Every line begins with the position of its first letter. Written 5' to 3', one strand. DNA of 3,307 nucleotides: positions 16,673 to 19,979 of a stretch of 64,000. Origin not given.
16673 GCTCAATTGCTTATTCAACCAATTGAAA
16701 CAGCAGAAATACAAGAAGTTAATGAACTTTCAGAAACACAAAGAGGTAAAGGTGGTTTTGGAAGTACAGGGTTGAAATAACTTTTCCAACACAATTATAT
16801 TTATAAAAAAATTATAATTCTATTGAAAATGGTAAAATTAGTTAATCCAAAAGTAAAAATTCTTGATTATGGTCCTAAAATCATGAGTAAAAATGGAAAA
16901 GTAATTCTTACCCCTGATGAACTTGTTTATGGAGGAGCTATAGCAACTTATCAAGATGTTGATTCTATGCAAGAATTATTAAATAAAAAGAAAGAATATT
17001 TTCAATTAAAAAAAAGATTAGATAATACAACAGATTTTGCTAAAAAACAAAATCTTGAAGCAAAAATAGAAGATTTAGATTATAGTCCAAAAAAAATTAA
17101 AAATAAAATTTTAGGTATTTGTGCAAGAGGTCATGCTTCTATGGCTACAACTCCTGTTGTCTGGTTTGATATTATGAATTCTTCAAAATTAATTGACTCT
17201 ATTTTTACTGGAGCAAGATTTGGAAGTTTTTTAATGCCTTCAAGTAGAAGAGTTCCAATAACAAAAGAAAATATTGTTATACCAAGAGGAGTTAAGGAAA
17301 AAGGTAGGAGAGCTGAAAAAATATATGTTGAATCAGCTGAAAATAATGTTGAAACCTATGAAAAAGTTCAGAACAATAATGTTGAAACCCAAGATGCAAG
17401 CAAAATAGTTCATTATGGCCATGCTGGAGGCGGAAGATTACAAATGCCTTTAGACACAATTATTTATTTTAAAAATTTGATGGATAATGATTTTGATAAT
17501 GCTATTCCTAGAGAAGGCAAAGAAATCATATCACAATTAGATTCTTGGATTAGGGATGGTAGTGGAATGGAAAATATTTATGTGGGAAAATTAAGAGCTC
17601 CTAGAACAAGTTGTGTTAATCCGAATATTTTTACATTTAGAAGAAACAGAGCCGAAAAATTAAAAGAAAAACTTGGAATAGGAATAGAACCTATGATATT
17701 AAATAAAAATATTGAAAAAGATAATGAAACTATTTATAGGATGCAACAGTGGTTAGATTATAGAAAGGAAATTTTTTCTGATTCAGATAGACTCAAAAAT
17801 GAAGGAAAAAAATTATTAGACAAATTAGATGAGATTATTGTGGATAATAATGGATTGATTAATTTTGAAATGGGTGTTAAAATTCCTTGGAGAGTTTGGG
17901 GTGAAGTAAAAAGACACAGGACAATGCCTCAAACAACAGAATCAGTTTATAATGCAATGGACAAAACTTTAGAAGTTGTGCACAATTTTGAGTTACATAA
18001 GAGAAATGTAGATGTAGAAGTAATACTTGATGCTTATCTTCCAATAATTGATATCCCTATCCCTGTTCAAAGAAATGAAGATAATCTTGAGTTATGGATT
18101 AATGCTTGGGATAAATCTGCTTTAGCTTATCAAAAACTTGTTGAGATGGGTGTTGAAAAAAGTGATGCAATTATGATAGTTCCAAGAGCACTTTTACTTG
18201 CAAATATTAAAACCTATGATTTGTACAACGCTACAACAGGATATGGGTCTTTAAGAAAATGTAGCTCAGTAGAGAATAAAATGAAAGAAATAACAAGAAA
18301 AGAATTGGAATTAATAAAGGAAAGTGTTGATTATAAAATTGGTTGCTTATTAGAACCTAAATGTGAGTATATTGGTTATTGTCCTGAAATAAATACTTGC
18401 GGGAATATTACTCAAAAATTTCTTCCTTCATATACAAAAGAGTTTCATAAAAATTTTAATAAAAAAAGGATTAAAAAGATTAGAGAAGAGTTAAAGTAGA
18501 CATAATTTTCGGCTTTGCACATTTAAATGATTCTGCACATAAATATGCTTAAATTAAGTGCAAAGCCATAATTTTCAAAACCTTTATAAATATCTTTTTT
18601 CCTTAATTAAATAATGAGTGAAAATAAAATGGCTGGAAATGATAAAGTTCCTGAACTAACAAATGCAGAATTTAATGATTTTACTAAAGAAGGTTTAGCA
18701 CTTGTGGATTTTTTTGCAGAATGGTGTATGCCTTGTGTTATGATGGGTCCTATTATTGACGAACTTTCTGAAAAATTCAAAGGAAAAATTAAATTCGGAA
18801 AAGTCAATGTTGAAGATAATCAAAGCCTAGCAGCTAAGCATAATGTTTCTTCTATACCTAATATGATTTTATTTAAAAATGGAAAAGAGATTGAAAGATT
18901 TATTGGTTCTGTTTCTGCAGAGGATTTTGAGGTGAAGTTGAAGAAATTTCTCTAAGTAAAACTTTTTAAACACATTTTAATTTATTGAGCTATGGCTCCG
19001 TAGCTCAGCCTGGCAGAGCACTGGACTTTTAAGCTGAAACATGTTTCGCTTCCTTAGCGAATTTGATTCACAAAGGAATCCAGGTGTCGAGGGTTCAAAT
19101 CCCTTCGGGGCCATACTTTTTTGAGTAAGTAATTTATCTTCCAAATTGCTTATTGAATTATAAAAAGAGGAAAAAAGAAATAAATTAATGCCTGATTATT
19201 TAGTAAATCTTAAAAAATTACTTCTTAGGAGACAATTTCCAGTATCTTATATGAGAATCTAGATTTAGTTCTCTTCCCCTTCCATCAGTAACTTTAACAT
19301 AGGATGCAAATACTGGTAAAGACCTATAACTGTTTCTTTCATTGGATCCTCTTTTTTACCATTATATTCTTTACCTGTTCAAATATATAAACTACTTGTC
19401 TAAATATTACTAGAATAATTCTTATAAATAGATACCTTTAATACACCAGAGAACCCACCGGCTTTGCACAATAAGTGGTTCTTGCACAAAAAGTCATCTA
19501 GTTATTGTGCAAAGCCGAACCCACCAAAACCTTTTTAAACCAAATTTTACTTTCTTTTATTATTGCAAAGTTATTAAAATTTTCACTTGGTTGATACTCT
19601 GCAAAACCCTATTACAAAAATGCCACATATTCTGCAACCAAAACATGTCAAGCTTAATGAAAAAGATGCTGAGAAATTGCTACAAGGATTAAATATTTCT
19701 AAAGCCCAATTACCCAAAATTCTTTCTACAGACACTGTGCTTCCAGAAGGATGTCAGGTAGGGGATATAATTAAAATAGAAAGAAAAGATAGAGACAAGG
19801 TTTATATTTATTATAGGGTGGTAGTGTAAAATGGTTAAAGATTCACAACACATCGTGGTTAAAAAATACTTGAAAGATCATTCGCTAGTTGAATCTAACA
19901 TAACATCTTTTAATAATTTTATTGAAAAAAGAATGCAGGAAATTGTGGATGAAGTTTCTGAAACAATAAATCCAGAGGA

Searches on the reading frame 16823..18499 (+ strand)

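Call 3: search_protein_families(library=pfam, proteins=[window:16823-18499:+], max_evalue=1)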
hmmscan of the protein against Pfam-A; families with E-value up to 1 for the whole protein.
window:16823-18499:+ (558 aa): 1 family
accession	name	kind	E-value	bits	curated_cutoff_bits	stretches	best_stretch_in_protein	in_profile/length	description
PF02511.20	Thy1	-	7.6e-15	55.6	24.8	2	346-500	57-187/191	Thymidylate synthase complementing protein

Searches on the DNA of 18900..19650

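Call 80: search_rna_families(source=window, start=18900, end=19650, threshold=evalue, max_evalue=0.1)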
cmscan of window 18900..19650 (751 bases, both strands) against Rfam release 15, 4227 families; matches with E-value up to 0.1: 2.
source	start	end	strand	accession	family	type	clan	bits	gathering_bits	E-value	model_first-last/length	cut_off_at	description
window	18994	19113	+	RF00005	tRNA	Gene; tRNA;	CL00001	55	29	5.1e-11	1-71/71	no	tRNA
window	19082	19216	-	RF02194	HPnc0260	Gene; antisense;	-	37.4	59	0.024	1-156/156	no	Bacterial antisense RNA HPnc0260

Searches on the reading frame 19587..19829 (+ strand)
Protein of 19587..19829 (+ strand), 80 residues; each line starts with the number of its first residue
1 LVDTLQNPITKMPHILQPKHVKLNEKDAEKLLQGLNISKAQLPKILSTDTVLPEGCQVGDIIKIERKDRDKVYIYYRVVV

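Call 3: search_protein_families(library=pfam, proteins=[window:19587-19829:+], max_evalue=1)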
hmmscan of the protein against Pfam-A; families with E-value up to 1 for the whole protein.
window:19587-19829:+ (80 aa): 1 family
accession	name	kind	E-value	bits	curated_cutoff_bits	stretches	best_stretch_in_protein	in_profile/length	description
PF01191.24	RNA_pol_Rpb5_C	-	9.2e-18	64.2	23.5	1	14-79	6-73/73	RNA polymerase Rpb5, C-terminal domain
